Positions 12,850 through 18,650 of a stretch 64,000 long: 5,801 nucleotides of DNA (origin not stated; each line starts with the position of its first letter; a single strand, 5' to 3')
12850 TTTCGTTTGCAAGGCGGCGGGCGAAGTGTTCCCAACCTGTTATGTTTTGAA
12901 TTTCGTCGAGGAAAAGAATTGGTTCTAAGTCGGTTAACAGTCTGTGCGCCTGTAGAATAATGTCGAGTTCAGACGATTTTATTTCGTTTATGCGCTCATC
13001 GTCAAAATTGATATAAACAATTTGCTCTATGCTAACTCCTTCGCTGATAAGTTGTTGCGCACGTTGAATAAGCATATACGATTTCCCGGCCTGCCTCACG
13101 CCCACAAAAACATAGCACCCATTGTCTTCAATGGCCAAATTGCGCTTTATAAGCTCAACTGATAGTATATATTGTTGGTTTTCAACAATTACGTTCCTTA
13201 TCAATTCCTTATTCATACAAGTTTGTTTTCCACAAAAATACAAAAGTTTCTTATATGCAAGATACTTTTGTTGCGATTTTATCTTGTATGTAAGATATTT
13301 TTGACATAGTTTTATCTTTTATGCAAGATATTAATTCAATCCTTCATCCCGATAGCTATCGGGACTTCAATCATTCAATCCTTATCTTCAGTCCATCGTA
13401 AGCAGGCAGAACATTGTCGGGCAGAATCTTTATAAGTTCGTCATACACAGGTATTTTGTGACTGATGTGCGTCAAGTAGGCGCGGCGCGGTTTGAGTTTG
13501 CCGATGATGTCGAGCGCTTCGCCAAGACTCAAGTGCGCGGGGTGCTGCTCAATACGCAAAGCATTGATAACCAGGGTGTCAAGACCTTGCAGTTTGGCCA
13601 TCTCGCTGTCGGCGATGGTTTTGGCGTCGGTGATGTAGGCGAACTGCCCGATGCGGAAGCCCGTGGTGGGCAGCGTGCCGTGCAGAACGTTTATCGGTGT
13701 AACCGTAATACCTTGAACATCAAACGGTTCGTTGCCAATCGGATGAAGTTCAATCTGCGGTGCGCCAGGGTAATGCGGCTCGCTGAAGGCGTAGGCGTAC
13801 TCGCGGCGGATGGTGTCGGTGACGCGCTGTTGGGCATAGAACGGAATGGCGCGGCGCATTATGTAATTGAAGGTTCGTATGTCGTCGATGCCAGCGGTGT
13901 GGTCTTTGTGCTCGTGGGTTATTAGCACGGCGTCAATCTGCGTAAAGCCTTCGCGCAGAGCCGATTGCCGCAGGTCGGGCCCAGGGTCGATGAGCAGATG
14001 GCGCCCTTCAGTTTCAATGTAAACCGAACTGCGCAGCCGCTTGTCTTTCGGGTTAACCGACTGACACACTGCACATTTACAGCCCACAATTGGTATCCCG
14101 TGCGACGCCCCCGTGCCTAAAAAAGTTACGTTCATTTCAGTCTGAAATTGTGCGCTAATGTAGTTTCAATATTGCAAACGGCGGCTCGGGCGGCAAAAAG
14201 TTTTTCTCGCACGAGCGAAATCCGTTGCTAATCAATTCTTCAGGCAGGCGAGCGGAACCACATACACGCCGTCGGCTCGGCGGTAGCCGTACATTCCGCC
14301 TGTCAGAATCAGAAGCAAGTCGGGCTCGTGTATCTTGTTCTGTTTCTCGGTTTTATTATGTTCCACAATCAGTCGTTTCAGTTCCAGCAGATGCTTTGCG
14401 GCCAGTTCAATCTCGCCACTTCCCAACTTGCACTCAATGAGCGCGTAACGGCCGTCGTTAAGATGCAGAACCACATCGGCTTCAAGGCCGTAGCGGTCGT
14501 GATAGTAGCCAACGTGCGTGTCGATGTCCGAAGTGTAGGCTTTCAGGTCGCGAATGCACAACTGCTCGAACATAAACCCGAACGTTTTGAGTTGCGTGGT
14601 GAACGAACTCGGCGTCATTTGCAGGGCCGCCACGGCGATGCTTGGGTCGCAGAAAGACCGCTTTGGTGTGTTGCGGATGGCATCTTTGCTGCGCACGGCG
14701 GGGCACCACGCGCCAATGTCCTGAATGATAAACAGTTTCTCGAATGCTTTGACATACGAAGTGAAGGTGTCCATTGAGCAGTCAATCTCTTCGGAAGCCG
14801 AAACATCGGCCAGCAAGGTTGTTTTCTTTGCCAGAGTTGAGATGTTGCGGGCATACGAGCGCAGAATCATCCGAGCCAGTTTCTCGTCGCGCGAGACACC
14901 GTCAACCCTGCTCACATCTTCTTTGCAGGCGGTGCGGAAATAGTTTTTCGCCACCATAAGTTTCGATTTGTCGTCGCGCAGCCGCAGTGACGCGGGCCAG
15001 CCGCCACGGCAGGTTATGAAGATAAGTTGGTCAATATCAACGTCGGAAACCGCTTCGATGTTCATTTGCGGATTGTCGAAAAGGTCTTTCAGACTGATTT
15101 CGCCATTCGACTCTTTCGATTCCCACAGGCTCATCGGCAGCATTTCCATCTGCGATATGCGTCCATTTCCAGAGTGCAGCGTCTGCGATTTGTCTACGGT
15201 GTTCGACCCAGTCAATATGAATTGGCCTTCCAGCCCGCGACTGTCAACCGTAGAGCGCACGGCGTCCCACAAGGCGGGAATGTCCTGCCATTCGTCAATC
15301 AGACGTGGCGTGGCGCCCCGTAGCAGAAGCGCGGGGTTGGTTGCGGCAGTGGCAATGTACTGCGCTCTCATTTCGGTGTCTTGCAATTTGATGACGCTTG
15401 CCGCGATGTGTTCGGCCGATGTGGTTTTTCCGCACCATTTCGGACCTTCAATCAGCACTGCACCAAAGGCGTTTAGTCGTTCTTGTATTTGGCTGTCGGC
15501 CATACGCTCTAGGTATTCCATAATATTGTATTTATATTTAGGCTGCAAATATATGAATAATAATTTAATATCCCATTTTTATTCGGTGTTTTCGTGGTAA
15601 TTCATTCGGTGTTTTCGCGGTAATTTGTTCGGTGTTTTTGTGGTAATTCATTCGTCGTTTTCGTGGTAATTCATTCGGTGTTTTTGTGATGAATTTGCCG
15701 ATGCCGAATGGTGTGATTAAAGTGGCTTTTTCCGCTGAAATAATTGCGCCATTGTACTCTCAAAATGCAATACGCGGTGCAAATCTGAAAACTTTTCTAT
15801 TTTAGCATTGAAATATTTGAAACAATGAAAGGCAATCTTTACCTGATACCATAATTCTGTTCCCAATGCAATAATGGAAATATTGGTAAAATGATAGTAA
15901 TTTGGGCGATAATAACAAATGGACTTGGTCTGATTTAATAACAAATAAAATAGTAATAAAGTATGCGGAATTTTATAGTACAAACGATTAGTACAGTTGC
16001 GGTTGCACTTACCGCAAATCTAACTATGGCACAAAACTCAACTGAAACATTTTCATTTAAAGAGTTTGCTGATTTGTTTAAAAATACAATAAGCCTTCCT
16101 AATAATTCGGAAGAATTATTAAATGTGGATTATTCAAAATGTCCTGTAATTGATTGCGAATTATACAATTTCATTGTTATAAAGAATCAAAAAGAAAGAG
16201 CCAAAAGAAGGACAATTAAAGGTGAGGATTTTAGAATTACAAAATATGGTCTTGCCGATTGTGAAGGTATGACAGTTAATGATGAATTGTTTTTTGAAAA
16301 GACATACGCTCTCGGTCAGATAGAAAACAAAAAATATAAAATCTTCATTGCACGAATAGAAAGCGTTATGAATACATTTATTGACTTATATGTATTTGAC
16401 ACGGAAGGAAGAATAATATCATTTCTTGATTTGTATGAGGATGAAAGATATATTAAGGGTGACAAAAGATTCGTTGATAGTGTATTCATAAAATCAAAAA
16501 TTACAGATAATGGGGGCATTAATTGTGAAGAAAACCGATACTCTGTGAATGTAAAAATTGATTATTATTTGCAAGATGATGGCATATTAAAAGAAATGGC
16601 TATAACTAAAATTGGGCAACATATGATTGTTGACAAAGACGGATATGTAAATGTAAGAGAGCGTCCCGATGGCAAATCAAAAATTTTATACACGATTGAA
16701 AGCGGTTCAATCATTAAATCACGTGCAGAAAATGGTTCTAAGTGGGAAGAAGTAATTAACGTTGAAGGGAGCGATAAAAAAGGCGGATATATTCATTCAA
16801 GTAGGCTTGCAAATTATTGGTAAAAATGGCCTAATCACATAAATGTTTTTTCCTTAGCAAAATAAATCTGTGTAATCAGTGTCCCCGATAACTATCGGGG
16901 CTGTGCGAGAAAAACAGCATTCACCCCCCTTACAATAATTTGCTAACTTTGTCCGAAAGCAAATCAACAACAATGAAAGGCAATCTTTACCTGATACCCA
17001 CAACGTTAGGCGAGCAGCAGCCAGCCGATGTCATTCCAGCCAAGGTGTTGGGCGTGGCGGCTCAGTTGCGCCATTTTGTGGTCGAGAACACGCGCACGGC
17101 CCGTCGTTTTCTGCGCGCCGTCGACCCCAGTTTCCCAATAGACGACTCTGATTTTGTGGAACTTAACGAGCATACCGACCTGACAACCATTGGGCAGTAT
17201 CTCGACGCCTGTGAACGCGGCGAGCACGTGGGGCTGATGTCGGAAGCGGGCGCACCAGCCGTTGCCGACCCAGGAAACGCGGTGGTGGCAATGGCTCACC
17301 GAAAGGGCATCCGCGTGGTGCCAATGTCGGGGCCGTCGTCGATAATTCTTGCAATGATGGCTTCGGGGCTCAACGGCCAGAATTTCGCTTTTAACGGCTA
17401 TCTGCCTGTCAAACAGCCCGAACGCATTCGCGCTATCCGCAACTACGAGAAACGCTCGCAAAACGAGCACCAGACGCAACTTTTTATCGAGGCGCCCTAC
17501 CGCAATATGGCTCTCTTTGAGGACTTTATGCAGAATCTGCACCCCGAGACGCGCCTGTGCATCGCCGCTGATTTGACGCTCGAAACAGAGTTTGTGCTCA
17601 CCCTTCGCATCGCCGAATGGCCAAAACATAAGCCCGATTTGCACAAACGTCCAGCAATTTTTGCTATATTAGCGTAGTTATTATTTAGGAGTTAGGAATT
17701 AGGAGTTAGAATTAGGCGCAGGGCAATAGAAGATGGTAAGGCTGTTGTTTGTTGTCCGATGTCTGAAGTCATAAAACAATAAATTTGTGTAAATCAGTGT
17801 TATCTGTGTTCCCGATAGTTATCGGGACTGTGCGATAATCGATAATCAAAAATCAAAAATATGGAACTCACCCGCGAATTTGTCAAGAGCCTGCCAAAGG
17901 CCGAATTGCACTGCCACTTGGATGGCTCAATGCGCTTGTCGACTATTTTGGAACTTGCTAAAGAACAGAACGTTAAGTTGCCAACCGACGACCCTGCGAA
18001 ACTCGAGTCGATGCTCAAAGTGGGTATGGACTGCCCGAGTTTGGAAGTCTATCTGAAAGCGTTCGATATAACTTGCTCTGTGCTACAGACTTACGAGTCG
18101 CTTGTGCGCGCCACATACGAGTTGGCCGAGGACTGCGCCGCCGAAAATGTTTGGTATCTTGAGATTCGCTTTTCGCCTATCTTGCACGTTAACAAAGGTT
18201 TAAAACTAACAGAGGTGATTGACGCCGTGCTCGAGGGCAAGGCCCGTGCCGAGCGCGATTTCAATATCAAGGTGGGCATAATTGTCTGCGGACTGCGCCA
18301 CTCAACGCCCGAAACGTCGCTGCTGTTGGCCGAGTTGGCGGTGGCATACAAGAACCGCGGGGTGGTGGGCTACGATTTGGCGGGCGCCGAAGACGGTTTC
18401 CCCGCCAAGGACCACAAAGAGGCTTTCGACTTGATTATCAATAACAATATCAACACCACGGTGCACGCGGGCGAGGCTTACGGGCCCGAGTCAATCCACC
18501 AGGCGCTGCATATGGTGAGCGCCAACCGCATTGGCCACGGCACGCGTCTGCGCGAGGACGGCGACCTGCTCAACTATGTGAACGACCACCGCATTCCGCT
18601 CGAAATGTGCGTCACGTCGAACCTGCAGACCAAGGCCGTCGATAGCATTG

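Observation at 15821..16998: Perfect 30-bp direct repeat brackets a 1.1-kb AT-rich one-gene cassette inserted into the 5' end of a methyltransferase gene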

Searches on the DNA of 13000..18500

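Call 39: search_rna_families(source=window, start=13000, end=18500, threshold=evalue, max_evalue=1)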
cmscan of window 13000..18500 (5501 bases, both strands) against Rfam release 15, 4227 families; matches with E-value up to 1: 1.
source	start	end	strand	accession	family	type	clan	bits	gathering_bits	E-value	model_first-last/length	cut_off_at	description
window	13243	13301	+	RF03637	mir-5879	Gene; miRNA;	-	20.7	97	0.85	1-76/76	no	mir-5879 microRNA precursor family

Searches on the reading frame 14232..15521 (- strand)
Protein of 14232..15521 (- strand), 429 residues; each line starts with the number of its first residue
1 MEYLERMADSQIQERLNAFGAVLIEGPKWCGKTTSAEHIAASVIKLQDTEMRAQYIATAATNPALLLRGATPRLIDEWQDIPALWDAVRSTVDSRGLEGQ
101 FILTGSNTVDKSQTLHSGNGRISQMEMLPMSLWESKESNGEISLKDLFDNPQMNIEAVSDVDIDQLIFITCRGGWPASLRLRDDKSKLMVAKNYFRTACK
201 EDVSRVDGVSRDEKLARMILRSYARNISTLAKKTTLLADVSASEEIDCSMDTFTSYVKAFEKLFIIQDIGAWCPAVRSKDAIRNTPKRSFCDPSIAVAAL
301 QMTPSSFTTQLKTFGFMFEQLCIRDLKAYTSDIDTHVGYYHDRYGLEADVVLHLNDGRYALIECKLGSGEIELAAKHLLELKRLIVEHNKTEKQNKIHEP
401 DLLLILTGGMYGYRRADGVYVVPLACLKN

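Call 5: search_protein_families(library=pfam, proteins=[window:14232-15521:-], max_evalue=0.01)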
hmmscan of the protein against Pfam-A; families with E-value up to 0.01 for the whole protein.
window:14232-15521:- (429 aa): 3 families
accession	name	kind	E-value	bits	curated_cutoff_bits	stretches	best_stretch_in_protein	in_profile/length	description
PF13635.12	DUF4143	-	1.1e-28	100.4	28.1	1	201-366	2-159/160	Domain of unknown function (DUF4143)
PF13173.12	AAA_14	-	5.2e-15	56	27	1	21-134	4-127/129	AAA domain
PF20720.3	nSTAND3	-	0.0027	17.9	27.2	1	9-46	7-44/155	Novel STAND NTPase 3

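Call 20: find_encoding_contigs(protein=window:14232-15521:-, flank=5000, max_places=10)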
Protein window:14232-15521:- (429 aa): no gene with exactly this product is on record in the collection.

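Call 37: search_protein_families(library=padloc, proteins=[window:14232-15521:-], max_evalue=0.01)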
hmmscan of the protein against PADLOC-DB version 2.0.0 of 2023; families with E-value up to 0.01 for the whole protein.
window:14232-15521:- (429 aa): 5 families
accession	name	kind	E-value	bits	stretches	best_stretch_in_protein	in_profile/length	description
PDLC04790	PDC-S01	-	5.1e-61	204.7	1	1-383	8-384/422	-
PDLC04789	PDC-S01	-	3.9e-18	63.6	1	4-368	2-342/375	-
PDLC04787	PDC-S01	-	2.3e-16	57.7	1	11-311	19-315/412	-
PDLC04791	PDC-S01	-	1.7e-07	28.3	1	6-370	4-355/395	-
PDLC01037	Csx1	-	0.0017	15.9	1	200-374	165-255/320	ARF+Nuclease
